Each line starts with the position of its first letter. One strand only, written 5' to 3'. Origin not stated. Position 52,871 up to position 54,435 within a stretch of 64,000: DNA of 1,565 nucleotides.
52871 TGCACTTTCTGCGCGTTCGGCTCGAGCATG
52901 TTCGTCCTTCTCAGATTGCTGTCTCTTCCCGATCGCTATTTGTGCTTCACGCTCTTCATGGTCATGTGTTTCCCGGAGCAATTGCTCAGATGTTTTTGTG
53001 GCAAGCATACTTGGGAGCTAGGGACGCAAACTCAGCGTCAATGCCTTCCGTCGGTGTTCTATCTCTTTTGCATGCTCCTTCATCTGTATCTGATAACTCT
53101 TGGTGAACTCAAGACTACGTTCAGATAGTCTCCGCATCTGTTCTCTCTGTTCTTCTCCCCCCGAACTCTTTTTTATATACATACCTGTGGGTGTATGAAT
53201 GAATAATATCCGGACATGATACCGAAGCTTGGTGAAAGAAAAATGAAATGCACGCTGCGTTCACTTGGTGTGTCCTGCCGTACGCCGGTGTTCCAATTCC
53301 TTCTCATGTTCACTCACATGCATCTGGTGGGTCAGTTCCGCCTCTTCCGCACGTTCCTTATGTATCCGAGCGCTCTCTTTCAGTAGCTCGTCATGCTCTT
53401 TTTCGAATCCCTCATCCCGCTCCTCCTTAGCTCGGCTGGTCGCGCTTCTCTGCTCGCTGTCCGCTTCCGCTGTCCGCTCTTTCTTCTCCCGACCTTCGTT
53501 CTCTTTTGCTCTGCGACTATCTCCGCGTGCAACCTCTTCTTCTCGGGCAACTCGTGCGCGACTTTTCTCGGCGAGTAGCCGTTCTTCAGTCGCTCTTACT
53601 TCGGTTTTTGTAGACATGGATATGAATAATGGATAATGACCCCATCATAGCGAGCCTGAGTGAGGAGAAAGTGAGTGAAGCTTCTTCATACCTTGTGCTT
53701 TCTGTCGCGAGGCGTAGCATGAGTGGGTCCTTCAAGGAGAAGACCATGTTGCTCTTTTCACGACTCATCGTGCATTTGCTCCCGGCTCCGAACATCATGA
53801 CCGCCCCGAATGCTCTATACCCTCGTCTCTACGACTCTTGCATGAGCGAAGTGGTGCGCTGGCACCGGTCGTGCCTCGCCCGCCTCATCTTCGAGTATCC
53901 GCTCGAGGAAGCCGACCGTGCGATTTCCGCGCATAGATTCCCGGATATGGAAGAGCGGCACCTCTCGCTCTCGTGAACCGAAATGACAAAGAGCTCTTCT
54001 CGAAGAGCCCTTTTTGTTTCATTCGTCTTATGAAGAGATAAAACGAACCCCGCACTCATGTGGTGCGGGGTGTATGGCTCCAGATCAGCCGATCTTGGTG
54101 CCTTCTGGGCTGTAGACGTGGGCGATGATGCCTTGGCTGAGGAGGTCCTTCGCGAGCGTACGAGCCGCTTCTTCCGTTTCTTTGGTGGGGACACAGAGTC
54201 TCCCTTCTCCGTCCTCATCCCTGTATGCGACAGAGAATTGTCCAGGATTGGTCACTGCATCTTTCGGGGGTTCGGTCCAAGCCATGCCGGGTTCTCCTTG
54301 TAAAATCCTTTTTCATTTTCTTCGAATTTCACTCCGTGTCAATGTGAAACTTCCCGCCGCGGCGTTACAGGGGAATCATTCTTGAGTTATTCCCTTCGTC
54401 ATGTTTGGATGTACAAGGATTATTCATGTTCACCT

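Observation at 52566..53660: Three tandem paralogous small charged proteins sharing a conserved leader immediately before the start codon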

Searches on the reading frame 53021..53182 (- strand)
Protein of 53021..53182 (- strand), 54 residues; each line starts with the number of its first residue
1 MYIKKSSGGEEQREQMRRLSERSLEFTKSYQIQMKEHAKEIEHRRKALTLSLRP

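Call 11: search_protein_families(library=pfam, max_evalue=1, proteins=[window:53021-53182:-])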
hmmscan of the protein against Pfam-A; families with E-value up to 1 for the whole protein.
seq(54 aa): 1 family
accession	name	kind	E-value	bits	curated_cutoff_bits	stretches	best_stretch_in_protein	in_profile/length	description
PF11827.13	DUF3347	-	0.15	13.4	25.5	1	3-34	61-92/93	Protein of unknown function (DUF3347)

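Call 57: search_protein_families(library=ncbifam, max_evalue=1, proteins=[window:53021-53182:-])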
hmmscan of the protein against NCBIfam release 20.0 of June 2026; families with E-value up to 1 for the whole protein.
window:53021-53182:- (54 aa): 1 family
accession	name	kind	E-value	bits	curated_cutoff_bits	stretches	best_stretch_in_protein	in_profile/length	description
TIGR01565.1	homeo_ZF_HD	subfamily_domain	0.28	11.2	57.45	0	5-48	5-49/58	homeobox domain, ZF-HD class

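Call 58: search_protein_families(library=phrogs, max_evalue=1, proteins=[window:53021-53182:-])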
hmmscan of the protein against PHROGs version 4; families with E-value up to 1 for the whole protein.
window:53021-53182:- (54 aa): 0 families

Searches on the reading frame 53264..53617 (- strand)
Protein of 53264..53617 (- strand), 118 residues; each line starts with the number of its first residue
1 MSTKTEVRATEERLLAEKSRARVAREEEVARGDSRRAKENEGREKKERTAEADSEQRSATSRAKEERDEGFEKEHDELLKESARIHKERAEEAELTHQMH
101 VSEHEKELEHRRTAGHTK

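Call 11: search_protein_families(library=pfam, max_evalue=1, proteins=[window:53264-53617:-])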
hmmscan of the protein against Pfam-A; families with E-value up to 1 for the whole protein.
seq(118 aa): 1 family
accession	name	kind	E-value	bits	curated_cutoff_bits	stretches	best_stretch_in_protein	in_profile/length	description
PF04889.17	Cwf_Cwc_15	-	0.4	10.9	30.4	1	9-110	60-179/244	Cwf15/Cwc15 cell cycle control protein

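Call 16: find_encoding_contigs(protein=window:53264-53617:-, flank=3000, max_places=6)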
Protein seq(118 aa) (118 aa): 9 contigs read that carry it; 6 places shown.
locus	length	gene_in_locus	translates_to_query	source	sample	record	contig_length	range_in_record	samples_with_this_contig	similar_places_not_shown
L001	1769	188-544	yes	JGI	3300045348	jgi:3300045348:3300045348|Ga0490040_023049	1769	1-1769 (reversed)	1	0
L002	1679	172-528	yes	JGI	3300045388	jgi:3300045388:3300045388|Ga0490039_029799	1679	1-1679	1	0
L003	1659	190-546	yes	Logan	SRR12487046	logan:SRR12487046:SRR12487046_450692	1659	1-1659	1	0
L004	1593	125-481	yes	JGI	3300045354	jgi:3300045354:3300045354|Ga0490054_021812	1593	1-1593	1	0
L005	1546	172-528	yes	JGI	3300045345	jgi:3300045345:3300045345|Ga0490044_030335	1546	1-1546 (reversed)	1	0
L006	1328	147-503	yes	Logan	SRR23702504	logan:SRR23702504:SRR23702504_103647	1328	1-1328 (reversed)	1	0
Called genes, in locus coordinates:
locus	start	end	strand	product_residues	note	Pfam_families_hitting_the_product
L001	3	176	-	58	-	?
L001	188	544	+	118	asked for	-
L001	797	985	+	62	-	-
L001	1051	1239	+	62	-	-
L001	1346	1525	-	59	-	-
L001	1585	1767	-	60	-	?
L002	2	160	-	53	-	?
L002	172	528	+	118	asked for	-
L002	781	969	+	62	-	-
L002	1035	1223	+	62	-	-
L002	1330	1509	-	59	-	-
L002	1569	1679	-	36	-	?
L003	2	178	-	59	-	?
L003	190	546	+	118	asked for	-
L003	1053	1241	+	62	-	-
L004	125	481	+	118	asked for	-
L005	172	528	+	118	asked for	-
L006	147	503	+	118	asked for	-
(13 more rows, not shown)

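Call 57: search_protein_families(library=ncbifam, max_evalue=1, proteins=[window:53264-53617:-])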
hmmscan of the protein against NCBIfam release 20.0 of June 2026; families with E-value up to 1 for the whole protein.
window:53264-53617:- (118 aa): 0 families

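Call 58: search_protein_families(library=phrogs, max_evalue=1, proteins=[window:53264-53617:-])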
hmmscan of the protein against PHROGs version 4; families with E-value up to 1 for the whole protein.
window:53264-53617:- (118 aa): 0 families

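Call 84: find_homologous_proteins(query=window:53264-53617:-, max_evalue=0.01)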
Query seq(118 aa) (118 aa): 1 proteins with E <= 0.01 among 63 candidates.
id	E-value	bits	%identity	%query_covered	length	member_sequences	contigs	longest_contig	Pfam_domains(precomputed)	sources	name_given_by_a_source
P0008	9.2e-49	182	89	99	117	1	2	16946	-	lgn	-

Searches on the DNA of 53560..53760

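Call 85: search_with_rna_model(model_id=R1, source=window, start=53560, end=53760, max_evalue=10, show_alignments=1)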
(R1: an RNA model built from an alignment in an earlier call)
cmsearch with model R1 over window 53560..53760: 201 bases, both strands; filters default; matches with E-value up to 10: 1.
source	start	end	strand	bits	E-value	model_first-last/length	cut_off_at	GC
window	53606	53659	-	15.4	0.0063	1-62/62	no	0.39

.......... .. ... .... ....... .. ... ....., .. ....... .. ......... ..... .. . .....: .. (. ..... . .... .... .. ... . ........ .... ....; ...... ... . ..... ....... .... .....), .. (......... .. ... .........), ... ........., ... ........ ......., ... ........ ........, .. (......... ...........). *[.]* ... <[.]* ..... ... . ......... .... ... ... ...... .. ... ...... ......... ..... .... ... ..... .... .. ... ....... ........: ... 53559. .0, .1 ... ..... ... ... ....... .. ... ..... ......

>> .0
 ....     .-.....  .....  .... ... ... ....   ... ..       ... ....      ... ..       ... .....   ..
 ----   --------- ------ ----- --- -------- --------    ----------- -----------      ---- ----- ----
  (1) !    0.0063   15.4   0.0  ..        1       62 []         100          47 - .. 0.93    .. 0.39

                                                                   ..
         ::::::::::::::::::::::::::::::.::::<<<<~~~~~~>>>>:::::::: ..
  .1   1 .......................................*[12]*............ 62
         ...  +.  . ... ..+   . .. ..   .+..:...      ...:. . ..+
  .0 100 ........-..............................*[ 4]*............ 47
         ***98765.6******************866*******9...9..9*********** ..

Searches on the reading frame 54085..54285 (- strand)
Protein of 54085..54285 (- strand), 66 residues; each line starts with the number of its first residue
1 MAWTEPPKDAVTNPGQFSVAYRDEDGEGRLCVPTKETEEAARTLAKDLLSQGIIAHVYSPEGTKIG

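Call 15: search_protein_families(library=pfam, max_evalue=0.01, proteins=[window:54085-54285:-])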
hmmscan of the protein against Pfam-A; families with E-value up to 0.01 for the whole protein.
window:54085-54285:- (66 aa): 0 families

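Call 57: search_protein_families(library=ncbifam, max_evalue=1, proteins=[window:54085-54282:-])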
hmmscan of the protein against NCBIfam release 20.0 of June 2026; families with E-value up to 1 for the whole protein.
window:54085-54282:- (65 aa): 0 families

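Call 58: search_protein_families(library=phrogs, max_evalue=1, proteins=[window:54085-54282:-])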
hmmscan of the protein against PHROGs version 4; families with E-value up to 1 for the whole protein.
window:54085-54282:- (65 aa): 2 families
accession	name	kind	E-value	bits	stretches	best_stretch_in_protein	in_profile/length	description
phrog_16215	-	head and packaging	0.3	12.2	1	28-63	28-63/73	virion structural protein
phrog_16871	-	unknown function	0.34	11.6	1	12-35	3-25/71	-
